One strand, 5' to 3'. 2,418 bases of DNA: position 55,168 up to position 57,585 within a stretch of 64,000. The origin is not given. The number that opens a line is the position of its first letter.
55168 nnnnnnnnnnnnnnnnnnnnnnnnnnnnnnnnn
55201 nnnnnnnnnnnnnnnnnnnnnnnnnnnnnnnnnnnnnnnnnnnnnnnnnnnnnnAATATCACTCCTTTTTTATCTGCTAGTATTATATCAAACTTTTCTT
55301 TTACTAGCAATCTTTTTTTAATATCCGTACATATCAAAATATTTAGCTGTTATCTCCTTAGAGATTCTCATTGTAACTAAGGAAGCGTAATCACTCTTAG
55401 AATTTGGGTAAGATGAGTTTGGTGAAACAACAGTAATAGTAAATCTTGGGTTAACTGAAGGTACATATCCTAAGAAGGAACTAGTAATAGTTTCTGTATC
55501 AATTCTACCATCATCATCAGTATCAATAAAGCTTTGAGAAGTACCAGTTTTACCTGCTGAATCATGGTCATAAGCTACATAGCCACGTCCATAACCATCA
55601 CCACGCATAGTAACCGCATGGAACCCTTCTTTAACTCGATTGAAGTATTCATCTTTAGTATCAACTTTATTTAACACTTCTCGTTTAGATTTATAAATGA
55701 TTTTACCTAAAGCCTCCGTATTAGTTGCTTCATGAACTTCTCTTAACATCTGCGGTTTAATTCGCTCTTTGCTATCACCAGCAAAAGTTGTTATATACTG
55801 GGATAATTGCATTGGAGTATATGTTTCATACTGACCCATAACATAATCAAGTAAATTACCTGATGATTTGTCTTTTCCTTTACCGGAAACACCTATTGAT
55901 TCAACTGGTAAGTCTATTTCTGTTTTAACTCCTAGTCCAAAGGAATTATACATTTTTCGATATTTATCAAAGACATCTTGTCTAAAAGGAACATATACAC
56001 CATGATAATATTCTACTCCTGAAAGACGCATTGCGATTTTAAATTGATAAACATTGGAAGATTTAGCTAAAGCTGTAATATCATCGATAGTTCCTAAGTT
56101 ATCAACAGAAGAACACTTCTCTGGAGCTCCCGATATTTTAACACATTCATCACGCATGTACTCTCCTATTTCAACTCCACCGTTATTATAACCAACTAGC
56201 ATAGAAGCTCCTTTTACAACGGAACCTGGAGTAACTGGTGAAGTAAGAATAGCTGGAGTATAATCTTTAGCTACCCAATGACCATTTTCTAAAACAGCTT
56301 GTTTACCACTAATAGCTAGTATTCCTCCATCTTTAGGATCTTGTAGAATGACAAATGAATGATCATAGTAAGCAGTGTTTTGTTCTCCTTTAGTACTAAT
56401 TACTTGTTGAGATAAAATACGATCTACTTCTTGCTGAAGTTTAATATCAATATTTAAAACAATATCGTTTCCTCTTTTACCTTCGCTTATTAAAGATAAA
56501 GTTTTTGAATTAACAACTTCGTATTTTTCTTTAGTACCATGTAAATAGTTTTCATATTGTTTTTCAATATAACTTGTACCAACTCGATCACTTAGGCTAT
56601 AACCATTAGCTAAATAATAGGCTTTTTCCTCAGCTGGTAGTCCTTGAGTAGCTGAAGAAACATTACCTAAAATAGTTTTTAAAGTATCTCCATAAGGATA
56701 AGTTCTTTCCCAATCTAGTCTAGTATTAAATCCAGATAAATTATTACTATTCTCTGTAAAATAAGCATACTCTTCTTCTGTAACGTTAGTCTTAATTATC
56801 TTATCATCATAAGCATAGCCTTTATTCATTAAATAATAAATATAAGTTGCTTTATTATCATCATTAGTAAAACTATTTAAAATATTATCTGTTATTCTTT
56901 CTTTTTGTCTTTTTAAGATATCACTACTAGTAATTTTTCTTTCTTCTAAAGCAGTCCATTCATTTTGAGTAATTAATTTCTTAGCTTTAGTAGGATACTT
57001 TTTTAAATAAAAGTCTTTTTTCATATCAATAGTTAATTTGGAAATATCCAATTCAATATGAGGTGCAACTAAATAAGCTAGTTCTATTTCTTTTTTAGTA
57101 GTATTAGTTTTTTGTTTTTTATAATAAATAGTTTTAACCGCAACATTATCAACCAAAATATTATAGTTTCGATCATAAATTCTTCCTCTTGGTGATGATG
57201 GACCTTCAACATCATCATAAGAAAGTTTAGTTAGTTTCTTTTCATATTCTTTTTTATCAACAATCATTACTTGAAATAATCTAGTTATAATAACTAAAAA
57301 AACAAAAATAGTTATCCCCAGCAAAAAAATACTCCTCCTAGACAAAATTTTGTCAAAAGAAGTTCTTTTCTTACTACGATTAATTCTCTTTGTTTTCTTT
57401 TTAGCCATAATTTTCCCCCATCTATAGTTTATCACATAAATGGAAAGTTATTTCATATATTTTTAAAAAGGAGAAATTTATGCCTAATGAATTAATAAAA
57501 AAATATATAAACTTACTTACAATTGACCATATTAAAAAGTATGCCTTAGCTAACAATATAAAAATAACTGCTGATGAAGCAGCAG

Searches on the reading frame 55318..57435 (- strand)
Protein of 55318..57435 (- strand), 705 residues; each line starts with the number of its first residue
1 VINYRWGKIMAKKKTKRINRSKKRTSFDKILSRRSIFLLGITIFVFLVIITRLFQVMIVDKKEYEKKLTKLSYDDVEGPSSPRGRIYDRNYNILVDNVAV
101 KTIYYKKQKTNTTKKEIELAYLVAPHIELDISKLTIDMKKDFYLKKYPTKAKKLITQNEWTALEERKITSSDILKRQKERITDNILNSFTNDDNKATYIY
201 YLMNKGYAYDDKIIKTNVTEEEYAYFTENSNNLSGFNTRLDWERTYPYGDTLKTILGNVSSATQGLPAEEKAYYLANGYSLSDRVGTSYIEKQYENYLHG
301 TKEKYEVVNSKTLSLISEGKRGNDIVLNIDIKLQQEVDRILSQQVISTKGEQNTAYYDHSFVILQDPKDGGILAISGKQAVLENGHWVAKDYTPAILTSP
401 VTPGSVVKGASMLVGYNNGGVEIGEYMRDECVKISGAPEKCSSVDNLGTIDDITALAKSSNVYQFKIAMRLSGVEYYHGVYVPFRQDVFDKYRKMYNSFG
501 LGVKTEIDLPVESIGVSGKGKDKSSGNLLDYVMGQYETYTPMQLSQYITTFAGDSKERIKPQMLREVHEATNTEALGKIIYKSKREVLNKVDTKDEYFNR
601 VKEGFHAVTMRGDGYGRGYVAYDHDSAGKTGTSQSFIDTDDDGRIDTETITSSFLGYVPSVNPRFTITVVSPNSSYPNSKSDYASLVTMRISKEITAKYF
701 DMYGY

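Call 3: search_protein_families(library=pfam, proteins=[window:55318-57435:-], max_evalue=0.1)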
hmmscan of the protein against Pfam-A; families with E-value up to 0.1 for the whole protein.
window:55318-57435:- (705 aa): 4 families
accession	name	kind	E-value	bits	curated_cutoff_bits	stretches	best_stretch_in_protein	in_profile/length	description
PF00905.27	Transpeptidase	-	4.4e-38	131.6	22.1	1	361-686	2-288/299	Penicillin binding protein transpeptidase domain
PF03717.20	PBP_dimer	-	7.4e-35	121.4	24.4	1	81-308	4-168/180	Penicillin-binding Protein dimerisation domain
PF21922.1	PBP_dimer_2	-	0.026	15.2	27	0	271-310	31-69/83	Penicillin binding protein A dimerisation domain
PF22358.2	MfA4_C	-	0.029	14.6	27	1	135-199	32-96/137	Minor fimbrium tip subunit MfA4, C-terminal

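Call 4: search_protein_families(library=ncbifam, proteins=[window:55318-57435:-], max_evalue=0.1)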
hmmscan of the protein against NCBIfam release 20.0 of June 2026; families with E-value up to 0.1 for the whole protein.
window:55318-57435:- (705 aa): 6 families
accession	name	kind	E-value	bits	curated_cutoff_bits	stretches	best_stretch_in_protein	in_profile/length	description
NF038278.1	strep_PBP2B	exception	1.3e-119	400.6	975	1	29-702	6-677/678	penicillin-binding protein PBP2B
TIGR03423.1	pbp2_mrdA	equivalog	7.3e-62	209.7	455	3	399-691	303-586/593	penicillin-binding protein 2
TIGR02214.1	spoVD_pbp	equivalog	3.1e-32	111.7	688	2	233-701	135-556/636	stage V sporulation protein D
NF008061.0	PRK10795.1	equivalog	6e-20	71.4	962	3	211-376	132-288/634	peptidoglycan DD-transpeptidase MrdA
NF053573.1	PBP2_PenA_Neis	exception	1.1e-09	37.5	1105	1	304-702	214-563/572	peptidoglycan D,D-transpeptidase PBP2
NF051885.1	tranpepglycosPbpC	equivalog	1.8e-05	23.5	900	0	533-638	455-549/632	multimodular transpeptidase-transglycosylase PbpC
